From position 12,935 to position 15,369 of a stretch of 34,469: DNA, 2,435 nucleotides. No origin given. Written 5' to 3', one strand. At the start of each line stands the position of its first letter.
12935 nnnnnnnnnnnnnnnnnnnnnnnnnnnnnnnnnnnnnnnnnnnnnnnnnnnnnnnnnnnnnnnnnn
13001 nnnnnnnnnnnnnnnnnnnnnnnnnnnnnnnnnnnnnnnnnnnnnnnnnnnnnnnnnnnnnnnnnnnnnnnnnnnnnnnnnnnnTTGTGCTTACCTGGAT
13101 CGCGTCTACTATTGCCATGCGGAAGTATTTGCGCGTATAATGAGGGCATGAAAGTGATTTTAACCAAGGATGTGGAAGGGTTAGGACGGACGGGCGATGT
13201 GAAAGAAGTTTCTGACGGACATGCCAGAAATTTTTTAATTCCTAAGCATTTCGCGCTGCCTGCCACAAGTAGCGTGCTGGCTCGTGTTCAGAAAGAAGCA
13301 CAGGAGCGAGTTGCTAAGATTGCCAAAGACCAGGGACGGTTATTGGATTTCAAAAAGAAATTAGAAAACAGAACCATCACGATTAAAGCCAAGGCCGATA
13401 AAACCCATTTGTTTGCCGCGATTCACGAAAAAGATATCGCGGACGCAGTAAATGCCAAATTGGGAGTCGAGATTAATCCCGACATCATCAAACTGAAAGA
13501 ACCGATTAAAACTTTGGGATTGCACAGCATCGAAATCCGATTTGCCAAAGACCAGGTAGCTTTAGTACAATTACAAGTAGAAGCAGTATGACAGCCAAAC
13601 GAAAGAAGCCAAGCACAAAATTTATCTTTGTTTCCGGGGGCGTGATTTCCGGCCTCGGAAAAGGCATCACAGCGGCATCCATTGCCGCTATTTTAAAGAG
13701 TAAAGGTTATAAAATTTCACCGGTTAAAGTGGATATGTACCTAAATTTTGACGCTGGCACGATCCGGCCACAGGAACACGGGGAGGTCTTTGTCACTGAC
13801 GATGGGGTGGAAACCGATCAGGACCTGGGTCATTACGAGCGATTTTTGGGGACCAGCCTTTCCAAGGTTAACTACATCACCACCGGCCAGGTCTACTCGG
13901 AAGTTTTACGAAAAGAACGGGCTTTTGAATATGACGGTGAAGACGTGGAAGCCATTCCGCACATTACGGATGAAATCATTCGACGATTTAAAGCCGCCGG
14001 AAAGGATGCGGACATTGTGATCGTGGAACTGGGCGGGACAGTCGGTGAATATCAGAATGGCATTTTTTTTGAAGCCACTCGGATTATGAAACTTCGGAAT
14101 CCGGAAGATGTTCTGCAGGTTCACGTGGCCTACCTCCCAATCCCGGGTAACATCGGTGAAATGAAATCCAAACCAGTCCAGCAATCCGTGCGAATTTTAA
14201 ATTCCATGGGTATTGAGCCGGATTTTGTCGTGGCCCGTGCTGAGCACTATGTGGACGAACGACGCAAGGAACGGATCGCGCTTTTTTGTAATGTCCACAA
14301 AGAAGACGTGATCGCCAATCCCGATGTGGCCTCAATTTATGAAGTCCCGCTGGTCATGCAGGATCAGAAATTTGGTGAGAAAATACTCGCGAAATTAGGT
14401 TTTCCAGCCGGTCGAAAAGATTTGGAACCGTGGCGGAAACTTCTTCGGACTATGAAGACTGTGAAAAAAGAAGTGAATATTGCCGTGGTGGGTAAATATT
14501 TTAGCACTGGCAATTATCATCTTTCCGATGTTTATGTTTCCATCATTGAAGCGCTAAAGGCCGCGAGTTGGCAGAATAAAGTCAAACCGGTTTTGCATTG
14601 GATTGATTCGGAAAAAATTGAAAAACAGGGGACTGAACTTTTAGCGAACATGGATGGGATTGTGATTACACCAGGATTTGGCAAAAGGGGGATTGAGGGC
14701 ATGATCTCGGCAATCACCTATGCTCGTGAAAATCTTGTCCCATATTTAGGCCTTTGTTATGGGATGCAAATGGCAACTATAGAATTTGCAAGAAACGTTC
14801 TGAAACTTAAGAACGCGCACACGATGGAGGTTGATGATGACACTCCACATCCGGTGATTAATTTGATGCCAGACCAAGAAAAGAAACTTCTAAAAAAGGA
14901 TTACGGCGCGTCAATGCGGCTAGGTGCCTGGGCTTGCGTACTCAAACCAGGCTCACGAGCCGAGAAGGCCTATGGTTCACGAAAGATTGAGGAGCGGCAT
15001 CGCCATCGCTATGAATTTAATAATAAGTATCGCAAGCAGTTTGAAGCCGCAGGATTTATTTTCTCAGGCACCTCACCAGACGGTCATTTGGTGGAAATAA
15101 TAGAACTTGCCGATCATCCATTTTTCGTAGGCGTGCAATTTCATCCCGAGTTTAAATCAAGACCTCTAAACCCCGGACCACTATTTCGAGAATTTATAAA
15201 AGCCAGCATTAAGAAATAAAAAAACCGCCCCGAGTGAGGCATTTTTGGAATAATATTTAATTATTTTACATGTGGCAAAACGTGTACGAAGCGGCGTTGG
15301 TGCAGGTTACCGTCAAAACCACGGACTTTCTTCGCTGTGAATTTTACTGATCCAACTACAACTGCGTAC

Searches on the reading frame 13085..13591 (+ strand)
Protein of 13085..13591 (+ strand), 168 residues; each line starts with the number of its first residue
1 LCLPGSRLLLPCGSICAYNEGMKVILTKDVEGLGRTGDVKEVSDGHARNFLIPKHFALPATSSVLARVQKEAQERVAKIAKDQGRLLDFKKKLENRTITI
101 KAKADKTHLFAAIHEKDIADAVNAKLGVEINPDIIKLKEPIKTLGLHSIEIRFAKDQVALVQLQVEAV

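Call 61: search_protein_families(library=pfam, proteins=[window:13085-13591:+], max_evalue=0.0001)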
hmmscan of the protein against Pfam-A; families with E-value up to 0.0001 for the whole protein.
window:13085-13591:+ (168 aa): 2 families
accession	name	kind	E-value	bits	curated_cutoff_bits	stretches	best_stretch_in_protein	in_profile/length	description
PF01281.25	Ribosomal_L9_N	-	8e-22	77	20.7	1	22-67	1-46/47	Ribosomal protein L9, N-terminal domain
PF03948.19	Ribosomal_L9_C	-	1.2e-16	61.3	23.2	1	89-166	6-85/86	Ribosomal protein L9, C-terminal domain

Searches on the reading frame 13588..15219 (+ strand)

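Call 61: search_protein_families(library=pfam, proteins=[window:13588-15219:+], max_evalue=0.0001)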
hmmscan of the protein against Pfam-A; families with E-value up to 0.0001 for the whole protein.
window:13588-15219:+ (543 aa): 3 families
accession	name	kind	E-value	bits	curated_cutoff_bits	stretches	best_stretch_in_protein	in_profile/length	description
PF06418.20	CTP_synth_N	-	3.1e-101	338.6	26.1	1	11-271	1-264/265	CTP synthase N-terminus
PF00117.34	GATase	-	8.9e-39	133.6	22.8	1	312-538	2-189/190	Glutamine amidotransferase class-I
PF07722.19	Peptidase_C26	-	1.4e-07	32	20.5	1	376-521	98-219/219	Peptidase C26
